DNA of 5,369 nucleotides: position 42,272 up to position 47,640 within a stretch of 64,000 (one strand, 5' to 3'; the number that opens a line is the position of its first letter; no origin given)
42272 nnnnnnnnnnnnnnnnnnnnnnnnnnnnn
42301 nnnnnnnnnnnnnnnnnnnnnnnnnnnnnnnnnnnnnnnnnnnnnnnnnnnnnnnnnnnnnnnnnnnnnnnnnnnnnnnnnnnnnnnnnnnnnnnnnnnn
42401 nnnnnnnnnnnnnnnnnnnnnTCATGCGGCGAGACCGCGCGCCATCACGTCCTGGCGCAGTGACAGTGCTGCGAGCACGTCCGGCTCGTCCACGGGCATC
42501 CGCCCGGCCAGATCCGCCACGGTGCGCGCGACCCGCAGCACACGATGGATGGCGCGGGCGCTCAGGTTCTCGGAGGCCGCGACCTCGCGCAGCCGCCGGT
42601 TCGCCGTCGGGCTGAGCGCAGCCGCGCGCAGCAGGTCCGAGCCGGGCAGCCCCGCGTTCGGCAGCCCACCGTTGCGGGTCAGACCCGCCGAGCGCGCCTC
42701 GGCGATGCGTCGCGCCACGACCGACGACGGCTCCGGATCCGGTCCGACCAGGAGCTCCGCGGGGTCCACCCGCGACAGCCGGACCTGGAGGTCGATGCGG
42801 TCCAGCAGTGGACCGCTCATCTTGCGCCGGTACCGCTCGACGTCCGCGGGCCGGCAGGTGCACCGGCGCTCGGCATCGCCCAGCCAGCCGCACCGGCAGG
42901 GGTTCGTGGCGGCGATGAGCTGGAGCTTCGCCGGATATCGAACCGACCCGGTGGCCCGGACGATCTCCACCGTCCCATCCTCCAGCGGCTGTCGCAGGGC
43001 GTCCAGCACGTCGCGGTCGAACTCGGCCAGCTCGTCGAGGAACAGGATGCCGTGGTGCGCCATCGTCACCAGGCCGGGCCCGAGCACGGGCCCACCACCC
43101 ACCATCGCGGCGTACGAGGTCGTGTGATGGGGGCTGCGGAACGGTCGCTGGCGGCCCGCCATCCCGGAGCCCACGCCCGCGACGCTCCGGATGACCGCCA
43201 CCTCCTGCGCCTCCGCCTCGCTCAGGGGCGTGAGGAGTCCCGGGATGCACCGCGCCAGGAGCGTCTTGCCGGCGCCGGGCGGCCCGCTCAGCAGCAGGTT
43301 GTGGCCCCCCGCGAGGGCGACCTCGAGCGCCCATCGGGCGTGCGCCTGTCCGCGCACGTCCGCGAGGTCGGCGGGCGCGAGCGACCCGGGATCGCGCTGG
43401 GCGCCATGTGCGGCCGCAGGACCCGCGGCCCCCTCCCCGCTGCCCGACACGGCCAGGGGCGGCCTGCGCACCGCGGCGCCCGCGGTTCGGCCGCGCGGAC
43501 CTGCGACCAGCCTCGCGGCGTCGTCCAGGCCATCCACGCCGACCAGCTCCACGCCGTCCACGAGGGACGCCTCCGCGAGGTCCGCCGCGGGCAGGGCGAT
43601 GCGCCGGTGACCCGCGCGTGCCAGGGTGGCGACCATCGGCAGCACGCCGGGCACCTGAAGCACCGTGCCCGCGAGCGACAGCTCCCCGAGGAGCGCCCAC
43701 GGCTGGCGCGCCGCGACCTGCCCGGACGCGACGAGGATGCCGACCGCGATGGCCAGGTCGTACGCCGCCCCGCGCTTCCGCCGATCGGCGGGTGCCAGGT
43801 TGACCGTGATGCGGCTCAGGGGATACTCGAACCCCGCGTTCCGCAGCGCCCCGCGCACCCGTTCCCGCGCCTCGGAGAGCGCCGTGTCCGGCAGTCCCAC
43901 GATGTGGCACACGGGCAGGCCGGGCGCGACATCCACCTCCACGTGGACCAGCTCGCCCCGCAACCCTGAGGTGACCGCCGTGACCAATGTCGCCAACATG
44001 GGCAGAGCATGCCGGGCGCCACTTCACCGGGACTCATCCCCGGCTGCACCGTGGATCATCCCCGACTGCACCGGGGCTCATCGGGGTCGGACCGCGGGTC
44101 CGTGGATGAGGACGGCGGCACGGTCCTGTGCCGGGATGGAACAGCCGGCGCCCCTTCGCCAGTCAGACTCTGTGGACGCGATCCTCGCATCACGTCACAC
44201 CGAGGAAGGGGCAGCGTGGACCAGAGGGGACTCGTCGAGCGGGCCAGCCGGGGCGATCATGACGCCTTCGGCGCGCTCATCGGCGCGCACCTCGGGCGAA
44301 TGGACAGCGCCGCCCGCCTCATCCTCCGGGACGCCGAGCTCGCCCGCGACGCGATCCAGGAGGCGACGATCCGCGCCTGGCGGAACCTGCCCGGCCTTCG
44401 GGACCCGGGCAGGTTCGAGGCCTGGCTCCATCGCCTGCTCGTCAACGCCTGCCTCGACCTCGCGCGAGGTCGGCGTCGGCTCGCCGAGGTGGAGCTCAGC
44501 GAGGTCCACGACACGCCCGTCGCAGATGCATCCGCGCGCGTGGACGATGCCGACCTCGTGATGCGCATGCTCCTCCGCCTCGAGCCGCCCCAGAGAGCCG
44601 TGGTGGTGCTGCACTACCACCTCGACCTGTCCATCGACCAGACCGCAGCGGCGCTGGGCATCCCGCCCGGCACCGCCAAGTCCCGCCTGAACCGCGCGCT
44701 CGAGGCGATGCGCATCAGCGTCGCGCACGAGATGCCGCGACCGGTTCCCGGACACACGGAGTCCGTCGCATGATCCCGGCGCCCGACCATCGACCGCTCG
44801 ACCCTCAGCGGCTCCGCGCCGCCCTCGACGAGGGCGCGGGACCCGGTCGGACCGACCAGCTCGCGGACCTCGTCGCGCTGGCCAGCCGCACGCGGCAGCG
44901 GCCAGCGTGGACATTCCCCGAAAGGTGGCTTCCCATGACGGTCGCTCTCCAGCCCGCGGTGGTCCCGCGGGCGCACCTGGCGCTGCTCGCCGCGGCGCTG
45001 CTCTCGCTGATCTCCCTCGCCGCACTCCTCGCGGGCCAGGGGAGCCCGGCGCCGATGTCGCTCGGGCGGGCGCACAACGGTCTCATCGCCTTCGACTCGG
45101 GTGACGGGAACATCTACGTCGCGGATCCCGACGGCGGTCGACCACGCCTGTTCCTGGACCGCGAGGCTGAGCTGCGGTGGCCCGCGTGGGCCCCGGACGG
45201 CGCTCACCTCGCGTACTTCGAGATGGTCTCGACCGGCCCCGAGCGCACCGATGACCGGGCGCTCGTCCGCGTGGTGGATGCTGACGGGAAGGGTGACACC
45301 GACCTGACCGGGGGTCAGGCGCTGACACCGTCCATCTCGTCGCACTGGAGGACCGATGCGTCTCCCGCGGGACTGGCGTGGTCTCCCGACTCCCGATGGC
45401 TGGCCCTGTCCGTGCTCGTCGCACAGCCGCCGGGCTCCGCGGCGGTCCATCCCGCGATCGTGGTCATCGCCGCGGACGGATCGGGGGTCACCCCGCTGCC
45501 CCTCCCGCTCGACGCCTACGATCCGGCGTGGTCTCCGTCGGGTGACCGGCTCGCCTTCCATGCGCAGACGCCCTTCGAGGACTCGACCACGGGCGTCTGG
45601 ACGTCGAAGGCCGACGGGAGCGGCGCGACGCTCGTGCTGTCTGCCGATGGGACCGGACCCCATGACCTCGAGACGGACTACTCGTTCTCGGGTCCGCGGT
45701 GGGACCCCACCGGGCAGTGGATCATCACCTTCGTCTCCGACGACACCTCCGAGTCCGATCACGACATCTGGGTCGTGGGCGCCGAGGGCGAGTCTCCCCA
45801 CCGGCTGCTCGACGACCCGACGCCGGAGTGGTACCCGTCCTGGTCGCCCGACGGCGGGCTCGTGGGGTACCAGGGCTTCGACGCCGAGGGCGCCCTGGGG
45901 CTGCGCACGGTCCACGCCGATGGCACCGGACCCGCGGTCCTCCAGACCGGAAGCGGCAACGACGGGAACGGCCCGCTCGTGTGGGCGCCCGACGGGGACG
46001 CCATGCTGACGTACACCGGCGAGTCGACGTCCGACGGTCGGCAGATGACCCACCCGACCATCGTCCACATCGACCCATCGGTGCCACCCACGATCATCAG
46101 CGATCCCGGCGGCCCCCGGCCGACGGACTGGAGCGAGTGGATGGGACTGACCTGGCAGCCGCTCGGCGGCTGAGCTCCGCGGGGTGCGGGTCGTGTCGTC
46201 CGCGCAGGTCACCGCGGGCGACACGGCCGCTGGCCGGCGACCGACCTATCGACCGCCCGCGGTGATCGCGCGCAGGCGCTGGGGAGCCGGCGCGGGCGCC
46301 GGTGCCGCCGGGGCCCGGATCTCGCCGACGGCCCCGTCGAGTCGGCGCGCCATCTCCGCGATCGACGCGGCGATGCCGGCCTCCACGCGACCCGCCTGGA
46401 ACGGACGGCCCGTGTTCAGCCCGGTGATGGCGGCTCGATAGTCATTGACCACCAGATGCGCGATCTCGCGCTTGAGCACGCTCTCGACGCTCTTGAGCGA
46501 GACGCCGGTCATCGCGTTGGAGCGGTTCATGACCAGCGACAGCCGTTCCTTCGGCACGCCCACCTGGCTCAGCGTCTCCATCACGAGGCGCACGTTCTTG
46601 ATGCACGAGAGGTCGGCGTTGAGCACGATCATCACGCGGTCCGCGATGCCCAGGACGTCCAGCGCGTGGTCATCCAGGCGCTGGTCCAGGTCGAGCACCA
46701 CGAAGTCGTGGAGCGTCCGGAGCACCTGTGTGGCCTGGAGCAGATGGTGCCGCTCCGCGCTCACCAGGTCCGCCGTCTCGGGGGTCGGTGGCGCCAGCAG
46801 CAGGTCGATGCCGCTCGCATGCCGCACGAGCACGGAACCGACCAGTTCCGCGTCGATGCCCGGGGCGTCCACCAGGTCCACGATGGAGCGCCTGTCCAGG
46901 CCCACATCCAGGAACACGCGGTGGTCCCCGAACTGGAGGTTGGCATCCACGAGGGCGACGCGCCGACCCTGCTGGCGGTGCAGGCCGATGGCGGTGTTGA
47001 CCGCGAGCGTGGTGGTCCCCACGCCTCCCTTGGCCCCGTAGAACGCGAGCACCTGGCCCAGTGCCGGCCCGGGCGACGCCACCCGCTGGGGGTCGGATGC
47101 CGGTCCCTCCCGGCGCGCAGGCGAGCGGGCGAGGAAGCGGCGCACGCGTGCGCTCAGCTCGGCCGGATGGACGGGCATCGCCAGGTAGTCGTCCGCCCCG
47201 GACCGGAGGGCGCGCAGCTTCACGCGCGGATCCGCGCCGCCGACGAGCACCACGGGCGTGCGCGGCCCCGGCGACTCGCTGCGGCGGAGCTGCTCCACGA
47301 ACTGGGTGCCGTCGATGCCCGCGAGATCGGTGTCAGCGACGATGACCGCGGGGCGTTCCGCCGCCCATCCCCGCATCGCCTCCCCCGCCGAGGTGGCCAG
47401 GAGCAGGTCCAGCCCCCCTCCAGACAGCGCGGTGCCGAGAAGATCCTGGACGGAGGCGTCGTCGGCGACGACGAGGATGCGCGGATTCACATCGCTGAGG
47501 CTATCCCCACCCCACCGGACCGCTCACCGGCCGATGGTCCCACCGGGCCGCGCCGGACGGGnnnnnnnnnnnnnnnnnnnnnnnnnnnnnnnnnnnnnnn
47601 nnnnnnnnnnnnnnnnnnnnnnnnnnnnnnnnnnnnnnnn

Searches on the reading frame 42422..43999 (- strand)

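Call 8: search_protein_families(library=pfam, proteins=[window:42422-43999:-], max_evalue=0.001)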
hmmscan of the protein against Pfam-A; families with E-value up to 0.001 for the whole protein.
window:42422-43999:- (525 aa): 8 families
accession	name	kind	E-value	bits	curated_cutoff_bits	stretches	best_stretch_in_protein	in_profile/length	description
PF01078.27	Mg_chelatase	-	1.3e-85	286.4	20.3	1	211-415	1-206/207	Magnesium chelatase, subunit ChlI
PF13541.12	ChlI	-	6.1e-40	136.3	27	1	20-139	1-120/121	Subunit ChlI of Mg-chelatase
PF13335.12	Mg_chelatase_C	-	2.1e-21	76.7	26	1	423-515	2-94/94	Magnesium chelatase, subunit ChlI C-terminal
PF07728.20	AAA_5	-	1.4e-08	35.2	22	1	313-368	64-124/139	AAA domain (dynein-related subfamily)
PF00493.29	MCM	-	7.1e-07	29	23.3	1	305-372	111-178/224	MCM P-loop domain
PF00158.32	Sigma54_activat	-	7.9e-07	29.3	20.2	1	308-366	86-142/168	Sigma-54 interaction domain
PF05496.18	RuvB_N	-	1.8e-06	28.3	27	0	310-362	79-131/159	Holliday junction DNA helicase RuvB P-loop domain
PF00004.35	AAA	-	0.00021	22.1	21.2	0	235-366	1-109/131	ATPase family associated with various cellular activities (AAA)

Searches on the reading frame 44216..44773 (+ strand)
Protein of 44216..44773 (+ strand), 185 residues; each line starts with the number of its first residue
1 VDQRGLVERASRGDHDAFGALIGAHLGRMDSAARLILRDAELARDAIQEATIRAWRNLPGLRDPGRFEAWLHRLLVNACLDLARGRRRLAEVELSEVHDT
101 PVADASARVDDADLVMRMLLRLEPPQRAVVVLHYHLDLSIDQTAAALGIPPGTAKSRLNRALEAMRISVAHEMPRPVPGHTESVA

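Call 8: search_protein_families(library=pfam, proteins=[window:44216-44773:+], max_evalue=0.001)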
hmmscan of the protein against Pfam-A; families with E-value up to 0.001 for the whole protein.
window:44216-44773:+ (185 aa): 3 families
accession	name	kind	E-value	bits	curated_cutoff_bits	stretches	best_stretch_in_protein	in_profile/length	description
PF08281.18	Sigma70_r4_2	-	1.2e-14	54.1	25.7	1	114-165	3-54/54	Sigma-70, region 4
PF04542.20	Sigma70_r2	-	3.9e-14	52.6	24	1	21-88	1-70/71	Sigma-70 region 2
PF04545.22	Sigma70_r4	-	1.5e-08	34.5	24.1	1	119-166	2-49/50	Sigma-70, region 4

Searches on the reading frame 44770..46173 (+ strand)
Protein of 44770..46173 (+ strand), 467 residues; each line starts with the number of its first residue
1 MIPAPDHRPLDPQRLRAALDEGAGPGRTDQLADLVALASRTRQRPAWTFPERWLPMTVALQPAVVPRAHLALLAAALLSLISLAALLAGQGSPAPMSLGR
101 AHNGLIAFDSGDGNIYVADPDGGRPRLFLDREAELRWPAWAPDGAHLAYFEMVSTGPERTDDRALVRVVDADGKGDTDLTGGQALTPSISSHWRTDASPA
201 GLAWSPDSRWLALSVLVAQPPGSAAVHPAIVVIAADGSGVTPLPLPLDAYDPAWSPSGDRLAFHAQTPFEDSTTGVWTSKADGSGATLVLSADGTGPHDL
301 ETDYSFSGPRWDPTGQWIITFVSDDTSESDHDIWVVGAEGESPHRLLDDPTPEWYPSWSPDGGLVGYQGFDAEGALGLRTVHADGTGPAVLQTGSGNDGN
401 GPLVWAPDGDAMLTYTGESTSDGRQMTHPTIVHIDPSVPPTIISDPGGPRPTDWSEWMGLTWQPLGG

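Call 8: search_protein_families(library=pfam, proteins=[window:44770-46173:+], max_evalue=0.001)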
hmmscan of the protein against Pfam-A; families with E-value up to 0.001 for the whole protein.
window:44770-46173:+ (467 aa): 1 family
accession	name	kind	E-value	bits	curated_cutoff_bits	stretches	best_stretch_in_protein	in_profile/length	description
PF07676.18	PD40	-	1e-07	32.2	20.9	0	249-263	11-25/38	WD40-like Beta Propeller Repeat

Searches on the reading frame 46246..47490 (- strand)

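Call 8: search_protein_families(library=pfam, proteins=[window:46246-47490:-], max_evalue=0.001)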
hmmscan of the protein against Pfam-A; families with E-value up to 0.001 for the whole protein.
window:46246-47490:- (414 aa): 5 families
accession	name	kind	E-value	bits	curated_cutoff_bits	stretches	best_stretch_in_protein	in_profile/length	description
PF00072.30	Response_reg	-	1.2e-15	58.1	30.2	1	5-117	1-111/111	Response regulator receiver domain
PF13614.12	AAA_31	-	7.8e-11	42.7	27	1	146-310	2-167/177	AAA domain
PF06564.18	CBP_BcsQ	-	4.6e-06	26.8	21.3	1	147-304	3-157/234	Cellulose biosynthesis protein BcsQ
PF10609.15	ParA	-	1.8e-05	24.7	27.1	1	146-185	4-42/246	NUBPL iron-transfer P-loop NTPase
PF01656.29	CbiA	-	2.1e-05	24.9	25.4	1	149-323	2-82/125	CobQ/CobB/MinD/ParA nucleotide binding domain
